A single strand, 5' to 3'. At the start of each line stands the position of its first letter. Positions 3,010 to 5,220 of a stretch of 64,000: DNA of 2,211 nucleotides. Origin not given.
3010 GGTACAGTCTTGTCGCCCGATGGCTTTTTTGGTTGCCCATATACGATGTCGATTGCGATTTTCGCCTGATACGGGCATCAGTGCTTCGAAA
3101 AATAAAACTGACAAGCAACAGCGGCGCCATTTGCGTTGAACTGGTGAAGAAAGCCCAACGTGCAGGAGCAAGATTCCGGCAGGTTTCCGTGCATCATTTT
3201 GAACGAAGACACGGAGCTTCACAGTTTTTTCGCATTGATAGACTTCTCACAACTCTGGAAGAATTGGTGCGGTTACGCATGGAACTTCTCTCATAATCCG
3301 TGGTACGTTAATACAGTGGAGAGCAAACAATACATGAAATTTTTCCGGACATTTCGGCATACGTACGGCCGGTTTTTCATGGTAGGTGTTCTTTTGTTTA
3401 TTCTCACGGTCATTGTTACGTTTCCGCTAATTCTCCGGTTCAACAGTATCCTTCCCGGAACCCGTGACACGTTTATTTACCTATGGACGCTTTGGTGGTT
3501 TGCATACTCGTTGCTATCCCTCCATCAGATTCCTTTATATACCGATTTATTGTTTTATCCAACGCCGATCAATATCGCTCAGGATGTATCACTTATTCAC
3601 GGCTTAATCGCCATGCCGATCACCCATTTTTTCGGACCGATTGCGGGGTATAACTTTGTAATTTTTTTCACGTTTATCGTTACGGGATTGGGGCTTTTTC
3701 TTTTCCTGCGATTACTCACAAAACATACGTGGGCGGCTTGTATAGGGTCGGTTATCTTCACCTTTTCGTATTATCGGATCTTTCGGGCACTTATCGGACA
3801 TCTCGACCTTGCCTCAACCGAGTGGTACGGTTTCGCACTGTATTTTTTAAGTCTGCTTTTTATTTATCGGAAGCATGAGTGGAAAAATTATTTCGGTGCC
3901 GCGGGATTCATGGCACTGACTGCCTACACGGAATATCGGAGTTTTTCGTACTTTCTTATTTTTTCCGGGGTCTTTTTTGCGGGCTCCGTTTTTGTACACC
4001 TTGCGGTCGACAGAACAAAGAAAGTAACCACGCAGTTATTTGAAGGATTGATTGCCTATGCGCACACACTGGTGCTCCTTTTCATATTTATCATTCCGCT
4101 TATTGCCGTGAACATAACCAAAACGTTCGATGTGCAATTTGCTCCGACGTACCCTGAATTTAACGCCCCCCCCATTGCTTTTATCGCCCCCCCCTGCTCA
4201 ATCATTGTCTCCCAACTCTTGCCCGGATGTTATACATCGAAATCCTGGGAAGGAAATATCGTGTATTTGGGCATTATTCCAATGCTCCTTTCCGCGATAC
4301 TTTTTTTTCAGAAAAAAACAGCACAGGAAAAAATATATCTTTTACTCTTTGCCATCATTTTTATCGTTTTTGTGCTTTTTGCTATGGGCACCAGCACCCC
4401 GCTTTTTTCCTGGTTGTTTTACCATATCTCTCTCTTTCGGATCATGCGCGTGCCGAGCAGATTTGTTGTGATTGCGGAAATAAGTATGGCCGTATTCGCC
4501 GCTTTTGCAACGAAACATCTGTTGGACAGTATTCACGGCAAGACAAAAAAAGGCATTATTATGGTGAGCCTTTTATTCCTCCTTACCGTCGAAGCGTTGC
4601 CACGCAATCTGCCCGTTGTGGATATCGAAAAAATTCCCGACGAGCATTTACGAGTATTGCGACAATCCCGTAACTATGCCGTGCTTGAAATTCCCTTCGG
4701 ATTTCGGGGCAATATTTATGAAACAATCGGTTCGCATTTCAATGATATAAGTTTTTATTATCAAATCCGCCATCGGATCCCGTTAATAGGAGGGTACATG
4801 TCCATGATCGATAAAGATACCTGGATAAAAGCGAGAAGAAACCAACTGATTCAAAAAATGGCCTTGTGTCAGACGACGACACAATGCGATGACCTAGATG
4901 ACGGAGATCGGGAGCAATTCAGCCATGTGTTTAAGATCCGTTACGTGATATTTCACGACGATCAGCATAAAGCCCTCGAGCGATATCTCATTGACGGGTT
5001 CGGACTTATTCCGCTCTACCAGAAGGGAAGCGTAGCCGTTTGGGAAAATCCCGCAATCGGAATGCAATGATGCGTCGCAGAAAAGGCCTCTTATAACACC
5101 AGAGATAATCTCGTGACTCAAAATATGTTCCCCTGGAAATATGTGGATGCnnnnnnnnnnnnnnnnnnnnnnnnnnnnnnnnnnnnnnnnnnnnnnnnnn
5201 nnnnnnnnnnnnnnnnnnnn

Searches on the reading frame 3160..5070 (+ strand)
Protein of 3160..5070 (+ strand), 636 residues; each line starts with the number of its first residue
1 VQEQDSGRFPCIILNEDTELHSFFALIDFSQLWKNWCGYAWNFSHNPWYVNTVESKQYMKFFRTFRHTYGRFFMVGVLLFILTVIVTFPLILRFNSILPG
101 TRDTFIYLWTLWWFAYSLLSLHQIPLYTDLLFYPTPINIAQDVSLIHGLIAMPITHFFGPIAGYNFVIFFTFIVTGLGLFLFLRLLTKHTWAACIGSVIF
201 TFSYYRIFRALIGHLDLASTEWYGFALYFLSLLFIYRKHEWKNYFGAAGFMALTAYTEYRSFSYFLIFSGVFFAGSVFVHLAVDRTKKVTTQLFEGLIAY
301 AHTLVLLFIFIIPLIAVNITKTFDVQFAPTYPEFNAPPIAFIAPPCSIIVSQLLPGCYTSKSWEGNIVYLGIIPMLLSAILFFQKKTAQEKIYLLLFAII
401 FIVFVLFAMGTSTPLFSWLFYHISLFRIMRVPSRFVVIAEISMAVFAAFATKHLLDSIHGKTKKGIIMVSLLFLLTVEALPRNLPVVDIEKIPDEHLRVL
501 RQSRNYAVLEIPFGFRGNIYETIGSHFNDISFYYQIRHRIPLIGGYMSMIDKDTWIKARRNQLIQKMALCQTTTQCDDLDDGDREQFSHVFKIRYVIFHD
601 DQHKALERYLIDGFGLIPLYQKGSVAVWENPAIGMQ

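Call 5: search_protein_families(library=pfam, proteins=[window:3160-5070:+], max_evalue=0.01)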
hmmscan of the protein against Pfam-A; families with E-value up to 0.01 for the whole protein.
window:3160-5070:+ (636 aa): 0 families

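Call 6: search_protein_families(library=ncbifam, proteins=[window:3160-5070:+], max_evalue=0.01)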
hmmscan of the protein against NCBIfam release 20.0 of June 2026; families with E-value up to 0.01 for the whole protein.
window:3160-5070:+ (636 aa): 0 families

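Call 7: find_homologous_proteins(query=window:3334-5070:+)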
Query window:3334-5070:+ (578 aa): 32 proteins with E <= 0.001 among 8000 candidates.
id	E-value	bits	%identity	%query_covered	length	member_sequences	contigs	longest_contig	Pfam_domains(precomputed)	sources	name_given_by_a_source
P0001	0.0e+0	1214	96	97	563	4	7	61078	-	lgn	-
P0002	4.1e-258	876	73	90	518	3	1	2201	-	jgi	jgi:hypothetical protein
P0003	6.0e-228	777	59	98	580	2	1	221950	-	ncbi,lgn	-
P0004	3.5e-220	751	58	97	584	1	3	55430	-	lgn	-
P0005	5.7e-214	730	56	99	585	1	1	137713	-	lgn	-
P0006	1.6e-176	607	48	97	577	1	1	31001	-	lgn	-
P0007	4.3e-171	589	48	97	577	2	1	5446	-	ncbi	-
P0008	3.5e-166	573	46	97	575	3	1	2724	-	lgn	-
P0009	2.5e-163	563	44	99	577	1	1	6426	-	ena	-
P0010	2.7e-162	560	44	96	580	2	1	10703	-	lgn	-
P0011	6.3e-154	532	42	98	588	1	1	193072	-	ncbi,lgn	-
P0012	6.5e-154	532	44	97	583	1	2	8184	-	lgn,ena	-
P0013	2.3e-152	527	44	97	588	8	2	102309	-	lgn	-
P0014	6.4e-151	522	44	97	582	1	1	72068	-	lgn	-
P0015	6.7e-151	522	43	93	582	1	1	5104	-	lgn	-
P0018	2.7e-19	88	26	94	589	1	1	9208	PF09586.17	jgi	-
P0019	1.1e-18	86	23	96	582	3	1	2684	PF19830.5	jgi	-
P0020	3.4e-14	71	29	26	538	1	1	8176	PF19830.5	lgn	-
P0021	4.4e-14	70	25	83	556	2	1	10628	PF19830.5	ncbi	ncbi:MAG TPA: hypothetical protein VIS72_05835 [Anaerolineales bacterium]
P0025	2.1e-11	62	25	77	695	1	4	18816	PF19830.5,PF13231.13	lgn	-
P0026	3.1e-11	61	25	77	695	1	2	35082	PF19830.5,PF13231.13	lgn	-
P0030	1.8e-7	49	26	55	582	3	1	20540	PF19830.5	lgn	-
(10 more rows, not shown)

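Call 9: find_encoding_contigs(protein=P0001, max_places=10, flank=3000)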
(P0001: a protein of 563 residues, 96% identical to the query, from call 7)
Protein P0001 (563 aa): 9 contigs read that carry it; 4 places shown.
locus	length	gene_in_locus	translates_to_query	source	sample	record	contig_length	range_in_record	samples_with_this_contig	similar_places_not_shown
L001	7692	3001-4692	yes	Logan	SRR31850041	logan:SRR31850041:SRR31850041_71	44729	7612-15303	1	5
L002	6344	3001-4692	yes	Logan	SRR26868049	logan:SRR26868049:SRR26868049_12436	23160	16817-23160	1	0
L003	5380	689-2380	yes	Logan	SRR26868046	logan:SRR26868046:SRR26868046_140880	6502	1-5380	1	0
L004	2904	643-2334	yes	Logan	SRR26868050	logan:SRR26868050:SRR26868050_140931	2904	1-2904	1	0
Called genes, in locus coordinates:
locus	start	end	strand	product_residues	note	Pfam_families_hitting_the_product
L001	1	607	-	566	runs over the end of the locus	PF10131:PTPS_related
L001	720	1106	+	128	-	PF05523:FdtA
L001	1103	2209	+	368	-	PF01041:DegT_DnrJ_EryC1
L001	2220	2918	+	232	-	PF00535:Glycos_transf_2, PF13641:Glyco_tranf_2_3 (weak)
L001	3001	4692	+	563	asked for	-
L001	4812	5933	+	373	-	PF13579:Glyco_trans_4_4, PF13439:Glyco_transf_4, PF20706:GT4-conflict, PF00534:Glycos_transf_1, PF13692:Glyco_trans_1_4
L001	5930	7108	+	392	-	PF13439:Glyco_transf_4, PF13579:Glyco_trans_4_4, PF00534:Glycos_transf_1, PF13692:Glyco_trans_1_4, PF13524:Glyco_trans_1_2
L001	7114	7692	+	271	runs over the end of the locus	-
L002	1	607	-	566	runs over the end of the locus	PF10131:PTPS_related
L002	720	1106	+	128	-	PF05523:FdtA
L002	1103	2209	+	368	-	PF01041:DegT_DnrJ_EryC1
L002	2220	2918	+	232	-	PF00535:Glycos_transf_2, PF13641:Glyco_tranf_2_3 (weak)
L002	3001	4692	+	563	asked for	-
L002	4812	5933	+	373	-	PF13579:Glyco_trans_4_4, PF13439:Glyco_transf_4, PF20706:GT4-conflict, PF00534:Glycos_transf_1, PF13692:Glyco_trans_1_4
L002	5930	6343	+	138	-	?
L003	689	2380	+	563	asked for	-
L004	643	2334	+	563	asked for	-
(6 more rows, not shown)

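Call 10: list_cluster_members(proteins=[P0001, window:3334-5070:+, window:3406-5070:+])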
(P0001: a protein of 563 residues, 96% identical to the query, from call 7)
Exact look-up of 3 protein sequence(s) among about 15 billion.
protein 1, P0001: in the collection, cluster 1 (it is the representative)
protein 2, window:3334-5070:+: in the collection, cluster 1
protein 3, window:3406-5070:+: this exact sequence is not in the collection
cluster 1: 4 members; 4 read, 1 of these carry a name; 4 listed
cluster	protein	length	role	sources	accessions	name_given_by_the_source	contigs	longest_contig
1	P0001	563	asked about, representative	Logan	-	-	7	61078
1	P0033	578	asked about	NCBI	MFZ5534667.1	MAG: hypothetical protein ACOY3M_00755 [Patescibacteria group bacterium]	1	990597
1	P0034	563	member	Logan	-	-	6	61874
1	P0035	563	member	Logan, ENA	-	-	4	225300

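Call 11: find_encoding_contigs(protein=P0034, max_places=10, flank=3000)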
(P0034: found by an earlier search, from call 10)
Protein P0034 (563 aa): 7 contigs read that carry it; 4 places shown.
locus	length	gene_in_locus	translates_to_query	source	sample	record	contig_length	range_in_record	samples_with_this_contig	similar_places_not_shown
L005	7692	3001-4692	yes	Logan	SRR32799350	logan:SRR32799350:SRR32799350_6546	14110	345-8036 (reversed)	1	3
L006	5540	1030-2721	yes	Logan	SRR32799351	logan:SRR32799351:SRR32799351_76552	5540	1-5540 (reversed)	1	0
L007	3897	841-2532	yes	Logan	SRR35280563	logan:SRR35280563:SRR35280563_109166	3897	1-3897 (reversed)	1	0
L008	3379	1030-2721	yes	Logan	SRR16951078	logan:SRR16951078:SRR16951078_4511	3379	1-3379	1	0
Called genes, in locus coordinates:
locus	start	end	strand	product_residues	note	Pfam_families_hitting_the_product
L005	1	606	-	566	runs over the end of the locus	PF10131:PTPS_related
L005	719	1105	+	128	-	PF05523:FdtA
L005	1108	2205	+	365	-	PF01041:DegT_DnrJ_EryC1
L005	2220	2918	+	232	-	PF00535:Glycos_transf_2, PF13641:Glyco_tranf_2_3 (weak)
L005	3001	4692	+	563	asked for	-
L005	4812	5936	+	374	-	PF13579:Glyco_trans_4_4, PF13439:Glyco_transf_4, PF20706:GT4-conflict, PF00534:Glycos_transf_1, PF13692:Glyco_trans_1_4, PF13524:Glyco_trans_1_2 (faint)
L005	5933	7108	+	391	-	PF13439:Glyco_transf_4, PF13579:Glyco_trans_4_4, PF00534:Glycos_transf_1, PF13692:Glyco_trans_1_4, PF13524:Glyco_trans_1_2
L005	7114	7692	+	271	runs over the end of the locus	-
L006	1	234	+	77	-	?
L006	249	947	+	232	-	PF00535:Glycos_transf_2, PF13641:Glyco_tranf_2_3 (weak)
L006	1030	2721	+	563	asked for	-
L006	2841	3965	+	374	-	PF13579:Glyco_trans_4_4, PF13439:Glyco_transf_4, PF20706:GT4-conflict, PF00534:Glycos_transf_1, PF13692:Glyco_trans_1_4, PF13524:Glyco_trans_1_2 (faint)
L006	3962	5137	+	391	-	PF13439:Glyco_transf_4, PF13579:Glyco_trans_4_4, PF00534:Glycos_transf_1, PF13692:Glyco_trans_1_4, PF13524:Glyco_trans_1_2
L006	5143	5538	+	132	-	?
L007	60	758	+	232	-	PF00535:Glycos_transf_2, PF13641:Glyco_tranf_2_3 (weak)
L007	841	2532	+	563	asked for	-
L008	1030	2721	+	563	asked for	-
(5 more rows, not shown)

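Call 12: find_encoding_contigs(protein=P0035, max_places=10, flank=3000)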
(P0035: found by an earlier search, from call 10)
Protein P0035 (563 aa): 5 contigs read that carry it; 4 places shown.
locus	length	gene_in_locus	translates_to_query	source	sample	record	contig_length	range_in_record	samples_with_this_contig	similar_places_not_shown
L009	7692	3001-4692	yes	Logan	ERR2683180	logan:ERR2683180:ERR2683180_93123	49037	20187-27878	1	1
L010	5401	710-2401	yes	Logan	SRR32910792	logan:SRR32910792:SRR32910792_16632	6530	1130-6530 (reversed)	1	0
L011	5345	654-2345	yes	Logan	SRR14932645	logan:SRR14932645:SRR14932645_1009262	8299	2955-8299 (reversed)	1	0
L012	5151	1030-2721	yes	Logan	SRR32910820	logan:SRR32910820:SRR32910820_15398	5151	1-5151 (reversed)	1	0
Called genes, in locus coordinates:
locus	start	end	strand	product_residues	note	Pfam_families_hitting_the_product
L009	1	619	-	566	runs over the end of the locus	PF10131:PTPS_related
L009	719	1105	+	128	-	PF05523:FdtA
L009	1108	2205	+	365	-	PF01041:DegT_DnrJ_EryC1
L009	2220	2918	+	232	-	PF00535:Glycos_transf_2, PF13641:Glyco_tranf_2_3 (weak)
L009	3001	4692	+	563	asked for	-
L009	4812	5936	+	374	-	PF13579:Glyco_trans_4_4, PF13439:Glyco_transf_4, PF20706:GT4-conflict, PF00534:Glycos_transf_1, PF13692:Glyco_trans_1_4, PF13524:Glyco_trans_1_2 (faint)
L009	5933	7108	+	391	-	PF13439:Glyco_transf_4, PF13579:Glyco_trans_4_4 (weak), PF00534:Glycos_transf_1, PF13692:Glyco_trans_1_4, PF13524:Glyco_trans_1_2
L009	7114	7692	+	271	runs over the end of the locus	-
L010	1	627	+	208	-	?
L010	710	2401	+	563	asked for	-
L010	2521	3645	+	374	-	PF13579:Glyco_trans_4_4, PF13439:Glyco_transf_4, PF20706:GT4-conflict, PF00534:Glycos_transf_1, PF13692:Glyco_trans_1_4, PF13524:Glyco_trans_1_2 (faint)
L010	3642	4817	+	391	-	PF13439:Glyco_transf_4, PF13579:Glyco_trans_4_4 (weak), PF00534:Glycos_transf_1, PF13692:Glyco_trans_1_4, PF13524:Glyco_trans_1_2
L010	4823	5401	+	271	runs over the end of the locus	-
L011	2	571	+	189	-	?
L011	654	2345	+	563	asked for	-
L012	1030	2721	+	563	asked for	-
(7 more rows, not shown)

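Call 16: find_related_loci(query=A1, collection=genome_contigs, flank=4000)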
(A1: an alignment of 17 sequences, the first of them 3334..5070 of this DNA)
Query A1 (578 aa) in genome_contigs; peptide patterns used: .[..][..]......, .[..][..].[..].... (x = any residue, [..] = any of these).
52 stretches matched a pattern; 4 encode a relative of the query (tblastn E <= 1e-3); 4 distinct loci.
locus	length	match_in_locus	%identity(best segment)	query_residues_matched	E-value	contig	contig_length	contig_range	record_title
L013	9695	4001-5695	59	12-576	0e+0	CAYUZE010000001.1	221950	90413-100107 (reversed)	MAG TPA_asm: uncultured Gammaproteobacteria bacterium isolate binchicken_co130_63 genome assembly, contig: NODE_102_leng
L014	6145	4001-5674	46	16-573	6e-174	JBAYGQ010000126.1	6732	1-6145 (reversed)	MAG: Bacteroidota bacterium isolate SO_2016_GW1_129 scaffold21719_OW334_2016, whole genome shotgun sequence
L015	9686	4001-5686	44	13-575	8e-160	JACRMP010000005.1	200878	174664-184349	MAG: Candidatus Gottesmanbacteria bacterium isolate NC_groundwater_1910_Pr3_S2p5_48_11 SR2-18-S2p5_coassembly_scaffold_1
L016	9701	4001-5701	42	9-574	8e-156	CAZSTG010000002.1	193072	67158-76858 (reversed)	MAG TPA_asm: uncultured Gammaproteobacteria bacterium isolate SRP294416_co1_745 genome assembly, contig: NODE_26_length_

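Call 18: find_encoding_contigs(protein=P0002, max_places=4, flank=3000)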
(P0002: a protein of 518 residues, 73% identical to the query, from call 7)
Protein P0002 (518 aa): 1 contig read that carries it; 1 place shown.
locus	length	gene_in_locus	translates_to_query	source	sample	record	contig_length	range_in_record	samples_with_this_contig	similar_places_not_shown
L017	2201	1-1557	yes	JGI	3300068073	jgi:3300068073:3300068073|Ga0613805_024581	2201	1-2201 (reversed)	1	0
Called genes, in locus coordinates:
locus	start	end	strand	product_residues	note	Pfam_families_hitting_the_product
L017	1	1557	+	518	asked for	?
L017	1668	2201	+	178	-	?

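Call 27: search_protein_families(library=pfam, alignment_id=A1, max_evalue=1)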
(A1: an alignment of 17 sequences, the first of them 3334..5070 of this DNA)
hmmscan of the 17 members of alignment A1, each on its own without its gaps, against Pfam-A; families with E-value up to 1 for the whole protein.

A. member 1, window:3334-5070:+ (578 aa): 0 families

B. families by the number of members that match (of 17 scanned): 6 families
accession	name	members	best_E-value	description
PF14387.11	DUF4418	4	0.0042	Domain of unknown function (DUF4418)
PF00335.26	Tetraspanin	1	0.013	Tetraspanin family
PF13564.11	DoxX_2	1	0.12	DoxX-like family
PF13006.12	Nterm_IS4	1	0.19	Insertion element 4 transposase N-terminal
PF23383.1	Beta-prop_IFT140_1st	1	0.25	IFT140 first beta-propeller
PF05767.17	Pox_A14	1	0.62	Poxvirus virion envelope protein A14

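Call 34: predict_structure(alignment_id=A1)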
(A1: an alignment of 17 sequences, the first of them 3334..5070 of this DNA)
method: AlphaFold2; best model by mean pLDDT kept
length: 578 residues; sequences in the alignment: 17
mean_pLDDT: 81.5   pTM: 0.83
mean pLDDT of the five models: 81.5, 80.5, 75.7, 74.9, 66.9
residues with pLDDT >= 90: 162; 70-90: 314; 50-70: 84; < 50: 18
segments of 3 or more residues with pLDDT < 50: 265-268, 458-468
pLDDT, mean of each block of 10 residues (from residue 1): 64 86 89 84 77 84 80 64 67 88 89 91 95 94 89 70 85 92 92 78 80 90 75 84 90 73 51 75 85 79 66 91 86 90 92 86 77 80 94 92 90 90 80 81 80 65 44 78 65 66 85 88 90 88 87 92 89 75
secondary structure, 60 per line:
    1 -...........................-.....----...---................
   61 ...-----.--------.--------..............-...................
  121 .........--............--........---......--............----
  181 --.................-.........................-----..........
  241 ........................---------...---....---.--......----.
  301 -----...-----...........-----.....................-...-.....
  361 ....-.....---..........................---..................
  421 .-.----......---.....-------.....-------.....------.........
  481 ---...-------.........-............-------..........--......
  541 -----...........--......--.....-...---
elements in order: H2-28 H30-34 E39-41 H45-63 H87-100 H102-129 H132-143 H146-153 H157-162 H165-176 H183-199 H201-225 H231-264 H280-283 H291-295 H314-324 H330-350 H356-364 H366-370 H374-399 H403-421 E428-430 H437-441 E449-453 H461-465 H472-480 E484-486 H494-502 H504-515 H523-532 E535-540 H546-556 E559-564 E567-571
